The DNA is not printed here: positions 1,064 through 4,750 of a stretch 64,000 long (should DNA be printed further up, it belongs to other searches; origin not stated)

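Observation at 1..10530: Integrase-flanked block pairing a STAND-type nucleotide cyclase with a cyclic-nucleotide-gated patatin lipase and a PycTM-like membrane protein: candidate undescribed signalling/defence module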

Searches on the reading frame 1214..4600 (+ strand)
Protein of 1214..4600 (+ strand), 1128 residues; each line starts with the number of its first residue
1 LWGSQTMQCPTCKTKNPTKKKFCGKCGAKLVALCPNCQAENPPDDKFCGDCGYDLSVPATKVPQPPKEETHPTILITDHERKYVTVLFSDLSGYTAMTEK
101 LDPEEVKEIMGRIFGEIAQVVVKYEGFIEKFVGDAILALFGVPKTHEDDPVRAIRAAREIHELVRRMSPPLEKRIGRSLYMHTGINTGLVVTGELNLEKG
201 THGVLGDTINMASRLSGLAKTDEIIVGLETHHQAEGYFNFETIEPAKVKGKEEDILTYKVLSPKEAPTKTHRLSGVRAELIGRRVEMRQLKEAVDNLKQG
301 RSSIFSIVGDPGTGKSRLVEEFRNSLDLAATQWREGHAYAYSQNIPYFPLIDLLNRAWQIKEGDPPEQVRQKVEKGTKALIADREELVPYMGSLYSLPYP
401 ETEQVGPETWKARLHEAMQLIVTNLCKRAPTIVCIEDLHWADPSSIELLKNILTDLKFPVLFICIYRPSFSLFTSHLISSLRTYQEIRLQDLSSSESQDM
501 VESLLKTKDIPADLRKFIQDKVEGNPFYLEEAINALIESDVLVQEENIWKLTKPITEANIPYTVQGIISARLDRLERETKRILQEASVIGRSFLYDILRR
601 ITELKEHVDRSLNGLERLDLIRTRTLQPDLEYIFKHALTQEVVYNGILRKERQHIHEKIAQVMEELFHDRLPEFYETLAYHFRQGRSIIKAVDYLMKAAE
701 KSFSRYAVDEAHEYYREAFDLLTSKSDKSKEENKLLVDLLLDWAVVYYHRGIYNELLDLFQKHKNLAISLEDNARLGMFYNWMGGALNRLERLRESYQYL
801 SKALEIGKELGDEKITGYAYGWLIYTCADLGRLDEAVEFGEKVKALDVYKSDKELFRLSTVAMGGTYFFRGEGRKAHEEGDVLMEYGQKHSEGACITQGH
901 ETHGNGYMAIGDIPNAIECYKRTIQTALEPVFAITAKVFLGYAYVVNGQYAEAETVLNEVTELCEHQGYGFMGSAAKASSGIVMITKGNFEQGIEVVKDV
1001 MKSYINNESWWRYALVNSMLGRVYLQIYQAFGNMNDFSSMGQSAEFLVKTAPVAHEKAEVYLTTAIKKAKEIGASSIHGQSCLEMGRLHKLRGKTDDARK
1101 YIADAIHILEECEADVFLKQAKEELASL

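Call 7: search_protein_families(library=pfam, proteins=[window:1214-4600:+], max_evalue=0.01)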
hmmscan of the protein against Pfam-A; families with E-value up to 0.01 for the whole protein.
window:1214-4600:+ (1128 aa): 21 families
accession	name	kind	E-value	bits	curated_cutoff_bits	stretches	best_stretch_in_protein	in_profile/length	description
PF13191.12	AAA_16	-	1.6e-22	81.2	32.6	1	279-463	1-167/167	AAA ATPase domain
PF00211.25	Guanylate_cyc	-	2.5e-20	73.3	21.9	1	81-259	6-180/183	Adenylate and Guanylate cyclase catalytic domain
PF13424.12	TPR_12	-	5e-12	46.3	30.1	1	780-843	6-71/77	Tetratricopeptide repeat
PF12773.13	DZR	-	2.4e-11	44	27.3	1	9-52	1-45/45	Double zinc ribbon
PF13240.11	Zn_Ribbon_1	-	3.4e-10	39.8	25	2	34-55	2-23/23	zinc-ribbon domain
PF17874.7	TPR_MalT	-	9.2e-09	35.5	45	0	707-839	55-183/336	MalT-like TPR region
PF07719.23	TPR_2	-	3.8e-07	30.1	27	0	939-965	6-32/34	Tetratricopeptide repeat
PF13428.12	TPR_14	-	2.6e-06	28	23.5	0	939-965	6-32/44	Tetratricopeptide repeat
PF13432.12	TPR_16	-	9.8e-06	26.4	32.7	0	903-960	3-57/65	Tetratricopeptide repeat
PF13181.12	TPR_8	-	2.1e-05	24.8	25.7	0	937-965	4-32/34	Tetratricopeptide repeat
PF00515.34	TPR_1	-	3.1e-05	24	27.8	0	904-925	8-29/34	Tetratricopeptide repeat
PF13248.11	Zn_ribbon_3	-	4.2e-05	23.3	27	1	34-55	5-26/26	zinc-ribbon domain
PF10602.15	RPN7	-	8.2e-05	22.8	29.6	1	896-1002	35-141/174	26S proteasome subunit RPN7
PF14559.12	TPR_19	-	0.00024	21.8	25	0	936-961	27-52/68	Tetratricopeptide repeat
PF13401.12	AAA_22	-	0.00037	21.2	27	1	303-463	6-121/130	AAA domain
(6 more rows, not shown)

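Call 8: search_protein_families(library=padloc, proteins=[window:1214-4600:+], max_evalue=0.01)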
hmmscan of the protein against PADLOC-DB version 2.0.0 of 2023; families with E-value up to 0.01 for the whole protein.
window:1214-4600:+ (1128 aa): 16 families
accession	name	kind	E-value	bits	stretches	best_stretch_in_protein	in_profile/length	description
PDLC02367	PycC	-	4.1e-14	50.6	1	84-233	44-191/226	-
PDLC02370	PycC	-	1.5e-13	48.8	1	77-237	75-241/340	-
PDLC00734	PycC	-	1.9e-13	48.3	1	80-215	186-320/374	Pycsar cyclase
PDLC00764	PycC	-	1.5e-10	38.6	1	78-176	89-189/449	Pycsar cyclase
PDLC02369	PycC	-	2.9e-09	34.9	1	80-233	43-190/248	-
PDLC00765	PycC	-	9.8e-09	32.8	1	85-235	259-413/477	Pycsar cyclase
PDLC00766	PycC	-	2.2e-07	28.6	1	84-227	44-188/232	Pycsar cyclase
PDLC00767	PycC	-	1.1e-05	23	1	78-165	87-175/337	Pycsar cyclase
PDLC01169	TPR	-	1.5e-05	22.5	0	737-864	80-193/252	TPR repeats containing protein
PDLC01171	TPR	-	0.0001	19.5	0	886-1023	130-269/504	TPR repeats containing protein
PDLC02368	PycC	-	0.00012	19.8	1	83-225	44-191/234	-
PDLC00763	PycC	-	0.00044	17.7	1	83-227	53-200/268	Pycsar cyclase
PDLC02159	Avs1b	-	0.00055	15.3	1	461-534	357-430/1924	-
PDLC02366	PycC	-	0.0024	14.9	1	80-195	274-393/486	-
PDLC00761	PycC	-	0.0024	14.8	1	74-156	96-179/438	Pycsar cyclase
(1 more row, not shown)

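Call 9: search_protein_families(library=ncbifam, proteins=[window:1214-4600:+], max_evalue=0.01)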
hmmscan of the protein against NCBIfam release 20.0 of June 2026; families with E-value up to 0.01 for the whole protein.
window:1214-4600:+ (1128 aa): 5 families
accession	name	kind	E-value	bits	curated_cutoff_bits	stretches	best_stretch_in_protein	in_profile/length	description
TIGR03903.1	TOMM_kin_cyc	equivalog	3.2e-80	270.4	705.75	1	80-745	284-944/1267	TOMM system kinase/cyclase fusion protein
NF053520.1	HK_Porph_FimS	equivalog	4.5e-08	31.8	600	1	725-878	112-265/618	sensor histidine kinase FimS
NF011149.0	PRK14559.1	equivalog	8.8e-06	24.7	374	1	7-55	2-51/642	serine/threonine phosphatase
NF053617.1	SARPRegAfsRStmc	equivalog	3.8e-05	21.8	1430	0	927-1027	729-829/986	SARP-family global regulator AfsR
NF040959.1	MamA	equivalog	0.00064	19.2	200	0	937-1022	74-154/204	magnetosome protein MamA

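Call 16: find_homologous_proteins(query=window:1232-4600:+, max_evalue=1e-20)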
Query window:1232-4600:+ (1122 aa): 4771 proteins with E <= 1e-20 among 8000 candidates; the best 120 are listed.
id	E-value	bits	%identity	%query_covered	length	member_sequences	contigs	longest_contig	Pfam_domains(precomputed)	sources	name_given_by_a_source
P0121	0.0e+0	2570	100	100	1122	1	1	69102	PF13240.12,PF17874.8,PF12773.14,PF13424.13,PF13432.13,PF13428.13,PF00211.26,PF13181.13,PF07719.24,PF13191.13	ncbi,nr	ncbi:MAG: AAA family ATPase [Deltaproteobacteria bacterium]|nr:AAA family ATPase [Deltaproteobacteri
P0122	0.0e+0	1678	65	100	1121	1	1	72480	PF12773.14,PF13424.13,PF00211.26,PF13191.13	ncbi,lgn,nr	ncbi:MAG: AAA family ATPase [Deltaproteobacteria bacterium]|nr:AAA family ATPase [Deltaproteobacteri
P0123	0.0e+0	1630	64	100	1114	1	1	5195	PF14559.13,PF13240.12,PF17874.8,PF12773.14,PF13424.13,PF00211.26,PF13181.13,PF07719.24,PF13191.13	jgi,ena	-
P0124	0.0e+0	1622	62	100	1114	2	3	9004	PF13240.12,PF17874.8,PF12773.14,PF00515.35,PF13424.13,PF13428.13,PF00211.26,PF07719.24,PF13191.13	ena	-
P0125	0.0e+0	1621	64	100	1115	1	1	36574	PF17874.8,PF12773.14,PF00515.35,PF13424.13,PF00211.26,PF13181.13,PF07719.24,PF13191.13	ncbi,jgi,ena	ncbi:MAG: adenylate/guanylate cyclase domain-containing protein [Syntrophales bacterium]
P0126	0.0e+0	1605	63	100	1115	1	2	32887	PF13240.12,PF17874.8,PF12773.14,PF13424.13,PF00211.26,PF07719.24,PF13191.13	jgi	jgi:class 3 adenylate cyclase/tetratricopeptide (TPR) repeat protein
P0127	0.0e+0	1585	61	100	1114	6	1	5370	PF13240.12,PF17874.8,PF12773.14,PF13424.13,PF13428.13,PF00211.26,PF13191.13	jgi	jgi:class 3 adenylate cyclase/tetratricopeptide (TPR) repeat protein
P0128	0.0e+0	1569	61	100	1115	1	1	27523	PF13240.12,PF13428.13,PF13191.13,PF14559.13,PF17874.8,PF12773.14,PF00515.35,PF13424.13,PF00211.26,PF13181.13,PF07719.24,PF13174.13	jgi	jgi:predicted ATPase/class 3 adenylate cyclase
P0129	0.0e+0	1563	61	100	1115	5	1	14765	PF13240.12,PF17874.8,PF12773.14,PF24463.2,PF13424.13,PF00211.26,PF13248.12,PF07719.24,PF13191.13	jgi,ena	-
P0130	0.0e+0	1559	61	100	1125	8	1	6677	PF10602.16,PF13240.12,PF17874.8,PF12773.14,PF00515.35,PF13424.13,PF00211.26,PF13181.13,PF07719.24,PF13191.13,PF13374.13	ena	-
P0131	0.0e+0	1556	60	100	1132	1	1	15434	PF13240.12,PF12773.14,PF00515.35,PF13424.13,PF13401.13,PF00211.26,PF13181.13,PF13248.12,PF07719.24,PF13191.13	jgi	jgi:class 3 adenylate cyclase/tetratricopeptide (TPR) repeat protein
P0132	0.0e+0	1555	61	100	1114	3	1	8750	PF13240.12,PF17874.8,PF12773.14,PF00515.35,PF13424.13,PF00211.26,PF13181.13,PF07719.24,PF13191.13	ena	-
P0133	0.0e+0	1554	60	100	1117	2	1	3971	PF13240.12,PF17874.8,PF12773.14,PF00515.35,PF13424.13,PF00211.26,PF13181.13,PF13248.12,PF07719.24,PF13191.13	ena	-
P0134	0.0e+0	1537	61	100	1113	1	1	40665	PF13240.12,PF12773.14,PF13424.13,PF00211.26,PF07719.24,PF13191.13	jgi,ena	-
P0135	0.0e+0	1537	61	100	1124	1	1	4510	PF13240.12,PF13428.13,PF13191.13,PF14559.13,PF17874.8,PF12773.14,PF00515.35,PF13424.13,PF00211.26,PF13181.13,PF07719.24,PF13174.13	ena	-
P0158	0.0e+0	1480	58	100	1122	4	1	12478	PF13240.12,PF17874.8,PF12773.14,PF13424.13,PF00211.26,PF13248.12,PF13191.13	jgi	jgi:class 3 adenylate cyclase/tetratricopeptide (TPR) repeat protein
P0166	0.0e+0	1470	58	100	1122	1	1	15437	PF13240.12,PF12773.14,PF13424.13,PF13401.13,PF00211.26,PF13191.13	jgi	jgi:class 3 adenylate cyclase/tetratricopeptide (TPR) repeat protein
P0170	0.0e+0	1465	59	100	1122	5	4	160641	PF13240.12,PF12773.14,PF13424.13,PF24885.2,PF00211.26,PF13181.13,PF07719.24,PF13191.13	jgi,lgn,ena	-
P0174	0.0e+0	1461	58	100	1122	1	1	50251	PF13240.12,PF17874.8,PF12773.14,PF00515.35,PF13424.13,PF00211.26,PF13181.13,PF07719.24,PF13191.13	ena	-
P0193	0.0e+0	1442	57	100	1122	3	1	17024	PF13240.12,PF12773.14,PF13424.13,PF00211.26,PF13191.13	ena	-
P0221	0.0e+0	1426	57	100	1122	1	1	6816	PF13240.12,PF12773.14,PF13424.13,PF00211.26,PF13191.13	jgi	-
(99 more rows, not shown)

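Call 17: find_encoding_contigs(protein=P0121, flank=10000, max_places=5)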
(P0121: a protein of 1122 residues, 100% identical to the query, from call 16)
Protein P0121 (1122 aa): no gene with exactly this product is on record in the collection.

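Call 18: find_encoding_contigs(protein=P0122, flank=10000, max_places=5)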
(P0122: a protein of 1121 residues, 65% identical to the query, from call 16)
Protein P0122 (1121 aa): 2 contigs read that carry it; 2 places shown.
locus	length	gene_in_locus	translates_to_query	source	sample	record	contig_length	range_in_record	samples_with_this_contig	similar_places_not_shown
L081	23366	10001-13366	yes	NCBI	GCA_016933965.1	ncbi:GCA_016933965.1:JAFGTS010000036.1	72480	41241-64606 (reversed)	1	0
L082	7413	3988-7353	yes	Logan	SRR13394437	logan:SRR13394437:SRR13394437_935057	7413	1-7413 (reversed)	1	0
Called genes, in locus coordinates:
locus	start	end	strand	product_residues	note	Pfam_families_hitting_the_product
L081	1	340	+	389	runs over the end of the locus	PF13183:Fer4_8, PF02754:CCG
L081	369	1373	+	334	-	PF13310:Virulence_RhuM, PF02661:Fic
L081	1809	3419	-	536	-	PF00501:AMP-binding, PF13193:AMP-binding_C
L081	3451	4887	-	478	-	PF11794:HpaB_N, PF03241:HpaB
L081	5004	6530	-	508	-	PF00501:AMP-binding, PF13193:AMP-binding_C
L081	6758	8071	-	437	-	PF00732:GMC_oxred_N, PF01266:DAO (faint), PF05199:GMC_oxred_C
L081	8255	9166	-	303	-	PF00037:Fer4 (weak), PF12797:Fer4_2 (weak), PF12837:Fer4_6 (weak), PF13237:Fer4_10 (weak), PF14697:Fer4_21, PF12838:Fer4_7, PF13187:Fer4_9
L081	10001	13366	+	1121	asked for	PF12773:DZR, PF00211:Guanylate_cyc, PF13191:AAA_16, PF13424:TPR_12 (faint)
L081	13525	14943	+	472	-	PF00072:Response_reg (weak), PF00158:Sigma54_activat, PF01078:Mg_chelatase (faint), PF14532:Sigma54_activ_2, PF00004:AAA, PF07728:AAA_5, PF25601:AAA_lid_14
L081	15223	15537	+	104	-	-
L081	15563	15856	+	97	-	-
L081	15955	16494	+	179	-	PF00691:OmpA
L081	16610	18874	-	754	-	PF05157:MshEN, PF00437:T2SSE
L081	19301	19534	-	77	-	PF11823:Se_S_carrier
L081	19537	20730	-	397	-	PF00266:Aminotran_5, PF00155:Aminotran_1_2, PF01212:Beta_elim_lyase, PF01041:DegT_DnrJ_EryC1, PF01053:Cys_Met_Meta_PP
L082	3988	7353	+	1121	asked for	PF12773:DZR, PF00211:Guanylate_cyc, PF13191:AAA_16, PF13424:TPR_12 (faint)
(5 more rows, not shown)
